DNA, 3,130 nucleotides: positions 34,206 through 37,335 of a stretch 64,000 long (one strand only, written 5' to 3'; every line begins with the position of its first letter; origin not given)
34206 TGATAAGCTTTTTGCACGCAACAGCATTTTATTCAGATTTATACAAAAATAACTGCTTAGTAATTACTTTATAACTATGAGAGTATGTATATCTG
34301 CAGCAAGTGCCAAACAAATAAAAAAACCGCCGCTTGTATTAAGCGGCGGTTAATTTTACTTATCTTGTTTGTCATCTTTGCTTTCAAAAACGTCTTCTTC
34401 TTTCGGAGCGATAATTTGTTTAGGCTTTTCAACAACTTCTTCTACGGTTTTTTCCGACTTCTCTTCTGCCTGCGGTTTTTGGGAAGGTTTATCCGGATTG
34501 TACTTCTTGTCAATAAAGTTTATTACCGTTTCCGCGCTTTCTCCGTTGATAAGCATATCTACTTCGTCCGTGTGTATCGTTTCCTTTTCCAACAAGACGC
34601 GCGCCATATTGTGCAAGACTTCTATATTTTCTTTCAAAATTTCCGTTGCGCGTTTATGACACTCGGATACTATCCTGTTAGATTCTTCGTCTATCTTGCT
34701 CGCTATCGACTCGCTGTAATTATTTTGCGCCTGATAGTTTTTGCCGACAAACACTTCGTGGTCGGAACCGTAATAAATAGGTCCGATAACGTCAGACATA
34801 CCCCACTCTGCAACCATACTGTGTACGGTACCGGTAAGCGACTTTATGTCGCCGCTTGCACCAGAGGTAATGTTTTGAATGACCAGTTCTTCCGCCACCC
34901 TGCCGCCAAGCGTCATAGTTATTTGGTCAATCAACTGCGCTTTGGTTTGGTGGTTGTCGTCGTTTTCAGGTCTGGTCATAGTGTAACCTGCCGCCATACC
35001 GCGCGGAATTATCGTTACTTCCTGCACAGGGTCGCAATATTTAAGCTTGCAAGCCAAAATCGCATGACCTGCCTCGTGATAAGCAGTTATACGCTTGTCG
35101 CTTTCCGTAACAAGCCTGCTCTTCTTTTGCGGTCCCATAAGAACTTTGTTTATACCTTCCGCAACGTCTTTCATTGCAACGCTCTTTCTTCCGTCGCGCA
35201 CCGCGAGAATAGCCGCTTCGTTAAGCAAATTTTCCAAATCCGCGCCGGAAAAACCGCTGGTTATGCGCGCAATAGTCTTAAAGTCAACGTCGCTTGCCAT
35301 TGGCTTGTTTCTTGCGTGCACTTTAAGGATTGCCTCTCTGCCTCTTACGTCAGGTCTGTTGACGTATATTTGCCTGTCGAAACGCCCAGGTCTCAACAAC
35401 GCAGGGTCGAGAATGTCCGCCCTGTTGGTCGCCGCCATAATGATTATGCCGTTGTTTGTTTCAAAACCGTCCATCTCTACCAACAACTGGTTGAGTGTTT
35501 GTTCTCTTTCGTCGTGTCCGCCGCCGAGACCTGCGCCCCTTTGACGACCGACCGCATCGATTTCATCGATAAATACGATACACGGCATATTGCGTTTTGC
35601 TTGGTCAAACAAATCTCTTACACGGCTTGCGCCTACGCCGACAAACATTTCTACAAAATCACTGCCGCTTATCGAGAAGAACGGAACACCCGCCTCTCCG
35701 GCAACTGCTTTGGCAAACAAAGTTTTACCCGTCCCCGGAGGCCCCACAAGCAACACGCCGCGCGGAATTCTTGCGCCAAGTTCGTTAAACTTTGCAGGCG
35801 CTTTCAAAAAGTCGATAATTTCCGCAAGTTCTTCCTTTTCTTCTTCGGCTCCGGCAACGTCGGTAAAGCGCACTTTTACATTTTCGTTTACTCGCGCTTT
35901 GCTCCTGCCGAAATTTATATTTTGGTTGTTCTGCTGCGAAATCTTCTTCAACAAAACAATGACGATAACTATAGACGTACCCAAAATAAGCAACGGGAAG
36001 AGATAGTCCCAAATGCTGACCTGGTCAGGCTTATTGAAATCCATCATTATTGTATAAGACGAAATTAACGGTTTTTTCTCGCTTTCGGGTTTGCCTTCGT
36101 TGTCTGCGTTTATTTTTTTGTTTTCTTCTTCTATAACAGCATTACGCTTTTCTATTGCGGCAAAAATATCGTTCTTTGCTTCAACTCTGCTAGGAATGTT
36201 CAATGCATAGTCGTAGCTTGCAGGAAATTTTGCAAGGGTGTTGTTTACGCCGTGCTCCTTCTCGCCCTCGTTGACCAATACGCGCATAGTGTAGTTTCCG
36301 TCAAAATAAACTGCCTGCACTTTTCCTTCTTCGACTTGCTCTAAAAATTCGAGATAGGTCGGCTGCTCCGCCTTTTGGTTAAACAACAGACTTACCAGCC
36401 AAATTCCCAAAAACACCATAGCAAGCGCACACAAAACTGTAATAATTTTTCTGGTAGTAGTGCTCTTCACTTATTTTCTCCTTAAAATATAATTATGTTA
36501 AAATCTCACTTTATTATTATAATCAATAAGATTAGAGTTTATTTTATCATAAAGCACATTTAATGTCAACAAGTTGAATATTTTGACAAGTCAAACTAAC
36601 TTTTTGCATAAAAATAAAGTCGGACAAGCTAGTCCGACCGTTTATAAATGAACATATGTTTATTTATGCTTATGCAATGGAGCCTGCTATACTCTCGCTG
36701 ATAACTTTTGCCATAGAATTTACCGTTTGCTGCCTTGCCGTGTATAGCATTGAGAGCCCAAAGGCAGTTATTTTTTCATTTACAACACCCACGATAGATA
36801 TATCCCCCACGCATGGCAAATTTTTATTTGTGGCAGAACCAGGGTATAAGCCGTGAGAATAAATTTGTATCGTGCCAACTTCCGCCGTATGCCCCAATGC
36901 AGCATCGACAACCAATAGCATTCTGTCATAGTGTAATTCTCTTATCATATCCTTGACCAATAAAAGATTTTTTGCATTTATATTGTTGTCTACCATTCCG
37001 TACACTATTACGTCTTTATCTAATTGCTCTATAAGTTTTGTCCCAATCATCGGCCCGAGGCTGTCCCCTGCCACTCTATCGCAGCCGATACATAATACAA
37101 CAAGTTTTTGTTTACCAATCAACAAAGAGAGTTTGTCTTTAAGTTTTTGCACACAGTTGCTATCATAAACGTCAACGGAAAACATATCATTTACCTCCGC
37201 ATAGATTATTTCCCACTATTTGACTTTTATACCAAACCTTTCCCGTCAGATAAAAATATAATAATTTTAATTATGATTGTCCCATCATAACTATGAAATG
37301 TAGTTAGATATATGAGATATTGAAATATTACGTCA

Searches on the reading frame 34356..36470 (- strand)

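Call 4: search_protein_families(library=pfam, proteins=[window:34356-36470:-])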
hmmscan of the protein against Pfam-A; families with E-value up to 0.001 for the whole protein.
window:34356-36470:- (704 aa): 7 families
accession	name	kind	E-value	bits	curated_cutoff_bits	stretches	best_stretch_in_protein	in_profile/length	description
PF01434.24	Peptidase_M41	-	2.2e-65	220.5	29.9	1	453-638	2-189/191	Peptidase family M41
PF00004.35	AAA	-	1.3e-46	158.8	21.2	1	239-371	1-130/131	ATPase family associated with various cellular activities (AAA)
PF17862.7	AAA_lid_3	-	5.6e-16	58.2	27.2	1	394-436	1-43/45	AAA+ lid domain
PF06480.20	FtsH_ext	-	1.3e-05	25.8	25.5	1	10-74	3-62/103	FtsH Extracellular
PF07728.20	AAA_5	-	3.9e-05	24.1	22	1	238-357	1-134/139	AAA domain (dynein-related subfamily)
PF23902.1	AAA_lid_PRS2_C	-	0.00014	22.4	34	1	378-444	4-71/73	PRS2 AAA+ lid C-terminal domain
PF06068.19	TIP49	-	0.00036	20.2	23.8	1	237-272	51-88/347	TIP49 P-loop domain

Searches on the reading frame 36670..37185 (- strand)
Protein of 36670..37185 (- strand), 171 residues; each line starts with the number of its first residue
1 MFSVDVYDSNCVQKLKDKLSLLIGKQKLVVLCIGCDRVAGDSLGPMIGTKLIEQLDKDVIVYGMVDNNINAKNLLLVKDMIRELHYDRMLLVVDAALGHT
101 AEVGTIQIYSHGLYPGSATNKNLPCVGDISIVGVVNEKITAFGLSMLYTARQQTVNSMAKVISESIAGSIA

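Call 4: search_protein_families(library=pfam, proteins=[window:36670-37185:-])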
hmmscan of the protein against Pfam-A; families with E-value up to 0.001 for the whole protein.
window:36670-37185:- (171 aa): 1 family
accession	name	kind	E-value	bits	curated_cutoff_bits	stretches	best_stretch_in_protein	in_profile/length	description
PF06866.16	DUF1256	-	7.8e-40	136.4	27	1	6-164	4-163/164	Protein of unknown function (DUF1256)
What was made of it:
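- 36670..37185 (-): yyaC (DUF1256, spore protease YyaC family), the first gene downstream of the spacer. Pfam DUF1256, 7.8e-40 (call 4).
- Checked: All genes are on the minus strand: mnmG, rsmG, parA 39705-40469, parB 38780-39703, CvpA-domain protein 37986-38783, then DUF1256/YyaC 36670-37185 and ftsH (call 4).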

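Call 30: find_encoding_contigs(protein=window:36670-37185:-, flank=3000, max_places=10)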
Protein window:36670-37185:- (171 aa): 22 contigs read that carry it; 10 places shown.
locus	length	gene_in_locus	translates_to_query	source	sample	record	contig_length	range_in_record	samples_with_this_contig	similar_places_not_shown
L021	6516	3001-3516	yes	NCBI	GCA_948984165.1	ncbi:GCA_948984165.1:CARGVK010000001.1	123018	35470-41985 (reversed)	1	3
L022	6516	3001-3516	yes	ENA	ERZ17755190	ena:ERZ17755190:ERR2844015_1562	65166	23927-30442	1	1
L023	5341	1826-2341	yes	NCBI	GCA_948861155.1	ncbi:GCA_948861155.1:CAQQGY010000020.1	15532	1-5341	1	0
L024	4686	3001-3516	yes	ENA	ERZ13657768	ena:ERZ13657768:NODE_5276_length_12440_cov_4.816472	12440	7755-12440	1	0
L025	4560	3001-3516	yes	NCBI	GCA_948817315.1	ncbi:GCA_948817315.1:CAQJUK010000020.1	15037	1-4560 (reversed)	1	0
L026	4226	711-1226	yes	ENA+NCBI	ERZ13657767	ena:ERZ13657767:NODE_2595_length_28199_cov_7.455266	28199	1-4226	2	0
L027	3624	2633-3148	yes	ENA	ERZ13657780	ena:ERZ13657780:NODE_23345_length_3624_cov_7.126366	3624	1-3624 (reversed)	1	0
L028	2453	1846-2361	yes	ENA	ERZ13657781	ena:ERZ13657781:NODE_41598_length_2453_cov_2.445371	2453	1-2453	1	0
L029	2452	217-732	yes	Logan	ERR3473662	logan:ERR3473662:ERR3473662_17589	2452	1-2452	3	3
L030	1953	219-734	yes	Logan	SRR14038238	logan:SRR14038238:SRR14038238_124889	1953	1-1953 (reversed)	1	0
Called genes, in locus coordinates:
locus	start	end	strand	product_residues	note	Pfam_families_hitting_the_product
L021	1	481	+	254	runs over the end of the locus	PF00142:Fer4_NifH (weak), PF01656:CbiA, PF02374:ArsA_ATPase (weak), PF06564:CBP_BcsQ, PF09140:MipZ, PF10609:ParA (weak), PF13614:AAA_31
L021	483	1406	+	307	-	PF02195:ParB_N, PF17762:HTH_ParB, PF01381:HTH_3 (weak)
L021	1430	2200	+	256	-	PF02674:Colicin_V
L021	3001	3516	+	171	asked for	PF06866:DUF1256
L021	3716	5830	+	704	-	PF06480:FtsH_ext (weak), PF00004:AAA, PF17862:AAA_lid_3, PF01434:Peptidase_M41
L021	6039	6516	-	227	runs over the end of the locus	PF01259:SAICAR_synt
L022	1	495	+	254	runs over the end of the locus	PF00142:Fer4_NifH (weak), PF01656:CbiA, PF02374:ArsA_ATPase (weak), PF06564:CBP_BcsQ, PF09140:MipZ, PF10609:ParA (weak), PF13614:AAA_31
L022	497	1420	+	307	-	PF02195:ParB_N, PF17762:HTH_ParB, PF01381:HTH_3 (weak)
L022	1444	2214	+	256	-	PF02674:Colicin_V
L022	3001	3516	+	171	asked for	PF06866:DUF1256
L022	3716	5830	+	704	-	PF06480:FtsH_ext (weak), PF00004:AAA, PF17862:AAA_lid_3, PF01434:Peptidase_M41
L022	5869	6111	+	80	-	-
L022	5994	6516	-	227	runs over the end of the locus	PF01259:SAICAR_synt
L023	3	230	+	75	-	?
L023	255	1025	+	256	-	PF02674:Colicin_V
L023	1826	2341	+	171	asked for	PF06866:DUF1256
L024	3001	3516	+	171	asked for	PF06866:DUF1256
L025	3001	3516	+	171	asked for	PF06866:DUF1256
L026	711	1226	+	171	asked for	PF06866:DUF1256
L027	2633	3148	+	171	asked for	PF06866:DUF1256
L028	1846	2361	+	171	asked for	PF06866:DUF1256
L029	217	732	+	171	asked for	PF06866:DUF1256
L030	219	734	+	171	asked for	PF06866:DUF1256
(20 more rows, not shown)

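Call 50: find_homologous_proteins(query=window:36670-37185:-, max_evalue=1e-30)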
Query window:36670-37185:- (171 aa): 28 proteins with E <= 1e-30 among 161 candidates.
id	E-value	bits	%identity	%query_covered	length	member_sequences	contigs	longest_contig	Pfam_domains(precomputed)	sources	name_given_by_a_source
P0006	1.1e-102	359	99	100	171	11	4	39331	PF06866.17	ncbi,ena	-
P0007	4.9e-95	334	90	100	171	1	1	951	PF06866.17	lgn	-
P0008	6.9e-92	324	89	100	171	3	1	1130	PF06866.17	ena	-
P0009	2.6e-91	322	87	100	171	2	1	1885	PF06866.17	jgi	-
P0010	1.6e-66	241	66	98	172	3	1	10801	PF06866.17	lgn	-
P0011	7.5e-66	239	68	97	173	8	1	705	PF06866.17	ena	-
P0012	9.4e-65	236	64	99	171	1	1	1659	PF06866.17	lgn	-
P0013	1.7e-64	235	64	99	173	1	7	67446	PF06866.17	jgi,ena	-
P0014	2.7e-64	234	66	97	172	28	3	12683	PF06866.17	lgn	-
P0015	3.6e-63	231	67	97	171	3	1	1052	PF06866.17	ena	-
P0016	5.2e-63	230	66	97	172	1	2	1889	PF06866.17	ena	-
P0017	7.7e-63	229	67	97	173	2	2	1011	PF06866.17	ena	-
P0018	9.8e-63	229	62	98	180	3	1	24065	PF06866.17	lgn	-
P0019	1.1e-62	229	64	99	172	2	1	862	PF06866.17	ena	-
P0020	4.6e-62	227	67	97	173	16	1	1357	PF06866.17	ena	-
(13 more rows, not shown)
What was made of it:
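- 36670..37185 (-): A source names a homologue 'spore protease YyaC' (call 50).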

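Call 52: find_encoding_contigs(protein=P0013, flank=4000, max_places=3)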
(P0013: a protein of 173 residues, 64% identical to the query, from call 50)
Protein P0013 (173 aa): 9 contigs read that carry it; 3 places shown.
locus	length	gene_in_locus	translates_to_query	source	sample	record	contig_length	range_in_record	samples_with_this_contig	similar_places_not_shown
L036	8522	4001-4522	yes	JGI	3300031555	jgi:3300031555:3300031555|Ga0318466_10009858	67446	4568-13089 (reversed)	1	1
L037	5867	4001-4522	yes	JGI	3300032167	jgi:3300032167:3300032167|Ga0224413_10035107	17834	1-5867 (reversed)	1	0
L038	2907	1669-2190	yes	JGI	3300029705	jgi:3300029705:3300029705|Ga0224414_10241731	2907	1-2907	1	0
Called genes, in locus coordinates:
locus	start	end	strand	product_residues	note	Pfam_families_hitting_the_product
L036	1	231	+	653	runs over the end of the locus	PF01134:GIDA, PF07992:Pyr_redox_2 (weak), PF12831:FAD_oxidored (weak), PF21680:GIDA_C_1st, PF13932:SAM_GIDA_C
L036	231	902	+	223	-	PF02527:GidB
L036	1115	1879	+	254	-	PF00142:Fer4_NifH (weak), PF01656:CbiA, PF02374:ArsA_ATPase (weak), PF06564:CBP_BcsQ (weak), PF09140:MipZ, PF10609:ParA (weak), PF13614:AAA_31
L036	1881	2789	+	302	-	PF02195:ParB_N, PF17762:HTH_ParB, PF01381:HTH_3 (faint)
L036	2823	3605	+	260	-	PF02674:Colicin_V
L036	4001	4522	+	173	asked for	PF06866:DUF1256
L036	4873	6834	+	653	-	PF00004:AAA, PF17862:AAA_lid_3, PF01434:Peptidase_M41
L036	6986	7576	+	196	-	PF00156:Pribosyltran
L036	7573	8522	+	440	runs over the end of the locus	PF00860:Xan_ur_permease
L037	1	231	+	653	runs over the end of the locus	PF01134:GIDA, PF07992:Pyr_redox_2 (weak), PF12831:FAD_oxidored (weak), PF21680:GIDA_C_1st, PF13932:SAM_GIDA_C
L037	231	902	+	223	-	PF02527:GidB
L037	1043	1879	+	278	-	PF00142:Fer4_NifH (weak), PF02374:ArsA_ATPase (weak), PF06564:CBP_BcsQ (weak), PF09140:MipZ, PF10609:ParA (weak), PF13614:AAA_31, PF01656:CbiA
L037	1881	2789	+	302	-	PF02195:ParB_N, PF17762:HTH_ParB, PF01381:HTH_3 (faint)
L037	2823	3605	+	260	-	PF02674:Colicin_V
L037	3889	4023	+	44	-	-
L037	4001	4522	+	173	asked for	PF06866:DUF1256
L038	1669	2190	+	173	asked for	PF06866:DUF1256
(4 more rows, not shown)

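Call 53: find_encoding_contigs(protein=P0014, flank=4000, max_places=3)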
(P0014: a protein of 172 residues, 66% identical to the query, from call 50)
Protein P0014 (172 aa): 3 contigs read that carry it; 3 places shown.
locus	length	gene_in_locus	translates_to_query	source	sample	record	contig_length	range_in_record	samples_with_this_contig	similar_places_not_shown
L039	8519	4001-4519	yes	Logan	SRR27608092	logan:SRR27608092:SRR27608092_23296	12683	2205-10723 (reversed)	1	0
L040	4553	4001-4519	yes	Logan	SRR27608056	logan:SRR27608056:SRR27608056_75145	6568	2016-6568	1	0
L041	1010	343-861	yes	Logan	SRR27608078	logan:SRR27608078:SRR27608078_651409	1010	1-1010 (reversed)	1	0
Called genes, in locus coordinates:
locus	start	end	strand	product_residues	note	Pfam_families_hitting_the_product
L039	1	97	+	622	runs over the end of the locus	PF01134:GIDA, PF07992:Pyr_redox_2, PF12831:FAD_oxidored (faint), PF21680:GIDA_C_1st, PF13932:SAM_GIDA_C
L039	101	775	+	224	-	PF02527:GidB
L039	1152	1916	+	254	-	PF00142:Fer4_NifH, PF01656:CbiA, PF02374:ArsA_ATPase (weak), PF06564:CBP_BcsQ (weak), PF09140:MipZ, PF10609:ParA (weak), PF13614:AAA_31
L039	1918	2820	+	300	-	PF02195:ParB_N, PF17762:HTH_ParB, PF01381:HTH_3 (faint)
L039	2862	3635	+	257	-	PF02674:Colicin_V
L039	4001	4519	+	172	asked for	PF06866:DUF1256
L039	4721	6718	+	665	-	PF06480:FtsH_ext, PF00004:AAA, PF17862:AAA_lid_3, PF01434:Peptidase_M41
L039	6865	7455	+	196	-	PF00156:Pribosyltran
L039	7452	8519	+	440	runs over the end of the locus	PF00860:Xan_ur_permease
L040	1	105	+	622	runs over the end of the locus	PF01134:GIDA, PF07992:Pyr_redox_2, PF12831:FAD_oxidored (faint), PF21680:GIDA_C_1st, PF13932:SAM_GIDA_C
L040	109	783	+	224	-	PF02527:GidB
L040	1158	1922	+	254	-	PF00142:Fer4_NifH (weak), PF01656:CbiA, PF02374:ArsA_ATPase (weak), PF06564:CBP_BcsQ (weak), PF09140:MipZ, PF10609:ParA (weak), PF13614:AAA_31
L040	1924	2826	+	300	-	PF02195:ParB_N, PF17762:HTH_ParB, PF01381:HTH_3 (faint)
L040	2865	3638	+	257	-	PF02674:Colicin_V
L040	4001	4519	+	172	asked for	PF06866:DUF1256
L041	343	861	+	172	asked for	PF06866:DUF1256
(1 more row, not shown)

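Call 54: find_encoding_contigs(protein=P0018, flank=4000, max_places=3)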
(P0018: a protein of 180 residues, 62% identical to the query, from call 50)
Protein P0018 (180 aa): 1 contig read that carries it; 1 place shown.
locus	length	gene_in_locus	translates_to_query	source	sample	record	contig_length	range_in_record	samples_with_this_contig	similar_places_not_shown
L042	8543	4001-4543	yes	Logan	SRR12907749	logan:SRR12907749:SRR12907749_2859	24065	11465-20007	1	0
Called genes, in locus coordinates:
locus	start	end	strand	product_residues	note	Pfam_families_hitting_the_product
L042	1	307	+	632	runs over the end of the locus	PF01134:GIDA, PF01266:DAO (faint), PF07992:Pyr_redox_2, PF12831:FAD_oxidored (weak), PF21680:GIDA_C_1st, PF13932:SAM_GIDA_C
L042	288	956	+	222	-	PF02527:GidB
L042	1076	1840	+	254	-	PF00142:Fer4_NifH, PF01656:CbiA, PF02374:ArsA_ATPase (weak), PF06564:CBP_BcsQ, PF09140:MipZ, PF10609:ParA, PF13614:AAA_31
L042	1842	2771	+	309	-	PF02195:ParB_N, PF17762:HTH_ParB, PF01381:HTH_3 (faint)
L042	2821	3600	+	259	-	PF02674:Colicin_V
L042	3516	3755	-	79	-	-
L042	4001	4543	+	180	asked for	PF06866:DUF1256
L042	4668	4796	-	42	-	-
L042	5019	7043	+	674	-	PF06480:FtsH_ext (weak), PF00004:AAA, PF17862:AAA_lid_3, PF01434:Peptidase_M41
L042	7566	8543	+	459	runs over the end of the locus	PF13641:Glyco_tranf_2_3, PF13632:Glyco_trans_2_3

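Call 55: find_encoding_contigs(protein=P0009, flank=4000, max_places=3)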
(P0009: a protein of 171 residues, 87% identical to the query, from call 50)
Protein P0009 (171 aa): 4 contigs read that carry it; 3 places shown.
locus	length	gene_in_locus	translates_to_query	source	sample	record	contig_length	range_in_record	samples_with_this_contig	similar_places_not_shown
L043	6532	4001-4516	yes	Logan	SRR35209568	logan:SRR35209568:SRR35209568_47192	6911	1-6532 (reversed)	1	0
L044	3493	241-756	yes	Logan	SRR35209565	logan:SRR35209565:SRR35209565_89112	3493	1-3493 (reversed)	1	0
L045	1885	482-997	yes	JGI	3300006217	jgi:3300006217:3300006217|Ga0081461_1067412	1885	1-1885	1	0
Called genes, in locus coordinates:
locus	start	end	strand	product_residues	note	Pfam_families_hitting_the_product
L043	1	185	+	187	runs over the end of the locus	?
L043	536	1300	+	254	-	PF00142:Fer4_NifH (weak), PF01656:CbiA, PF02374:ArsA_ATPase (weak), PF06564:CBP_BcsQ, PF09140:MipZ, PF10609:ParA (weak), PF13614:AAA_31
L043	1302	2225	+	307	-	PF02195:ParB_N, PF17762:HTH_ParB, PF01381:HTH_3 (weak)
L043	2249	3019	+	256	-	PF02674:Colicin_V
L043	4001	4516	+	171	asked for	PF06866:DUF1256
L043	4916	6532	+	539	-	?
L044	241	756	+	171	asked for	PF06866:DUF1256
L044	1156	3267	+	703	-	PF06480:FtsH_ext (weak), PF00004:AAA, PF17862:AAA_lid_3, PF01434:Peptidase_M41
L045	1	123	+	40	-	?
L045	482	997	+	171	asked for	PF06866:DUF1256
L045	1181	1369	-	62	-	-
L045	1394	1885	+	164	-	?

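Call 62: find_encoding_contigs(protein=P0006, flank=3000, max_places=10)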
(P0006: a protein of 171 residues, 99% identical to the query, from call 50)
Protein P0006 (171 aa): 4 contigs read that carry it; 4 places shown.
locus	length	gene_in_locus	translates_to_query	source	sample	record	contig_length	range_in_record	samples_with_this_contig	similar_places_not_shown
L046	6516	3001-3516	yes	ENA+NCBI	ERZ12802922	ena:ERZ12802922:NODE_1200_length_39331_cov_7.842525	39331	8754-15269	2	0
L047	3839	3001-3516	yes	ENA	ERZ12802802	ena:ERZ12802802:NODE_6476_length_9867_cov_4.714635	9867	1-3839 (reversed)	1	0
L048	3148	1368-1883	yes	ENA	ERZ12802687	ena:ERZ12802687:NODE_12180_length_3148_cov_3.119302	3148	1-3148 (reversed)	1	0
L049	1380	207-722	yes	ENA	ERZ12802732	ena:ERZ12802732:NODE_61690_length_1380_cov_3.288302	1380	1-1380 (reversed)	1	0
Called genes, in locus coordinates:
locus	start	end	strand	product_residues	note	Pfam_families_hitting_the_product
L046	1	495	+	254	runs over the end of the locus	PF00142:Fer4_NifH (weak), PF01656:CbiA, PF02374:ArsA_ATPase (weak), PF06564:CBP_BcsQ, PF09140:MipZ, PF10609:ParA (weak), PF13614:AAA_31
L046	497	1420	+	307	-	PF02195:ParB_N, PF17762:HTH_ParB, PF01381:HTH_3 (weak)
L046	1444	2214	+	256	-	PF02674:Colicin_V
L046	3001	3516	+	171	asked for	PF06866:DUF1256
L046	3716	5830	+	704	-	PF06480:FtsH_ext (weak), PF00004:AAA, PF17862:AAA_lid_3, PF01434:Peptidase_M41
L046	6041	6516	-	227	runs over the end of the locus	PF01259:SAICAR_synt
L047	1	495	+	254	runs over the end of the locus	PF00142:Fer4_NifH (weak), PF01656:CbiA, PF02374:ArsA_ATPase (weak), PF06564:CBP_BcsQ, PF09140:MipZ, PF10609:ParA (weak), PF13614:AAA_31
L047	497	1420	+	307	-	PF02195:ParB_N, PF17762:HTH_ParB, PF01381:HTH_3 (weak)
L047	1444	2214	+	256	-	PF02674:Colicin_V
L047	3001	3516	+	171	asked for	PF06866:DUF1256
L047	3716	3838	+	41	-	?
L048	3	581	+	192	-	?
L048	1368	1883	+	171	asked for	PF06866:DUF1256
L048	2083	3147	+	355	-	?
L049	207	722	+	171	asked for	PF06866:DUF1256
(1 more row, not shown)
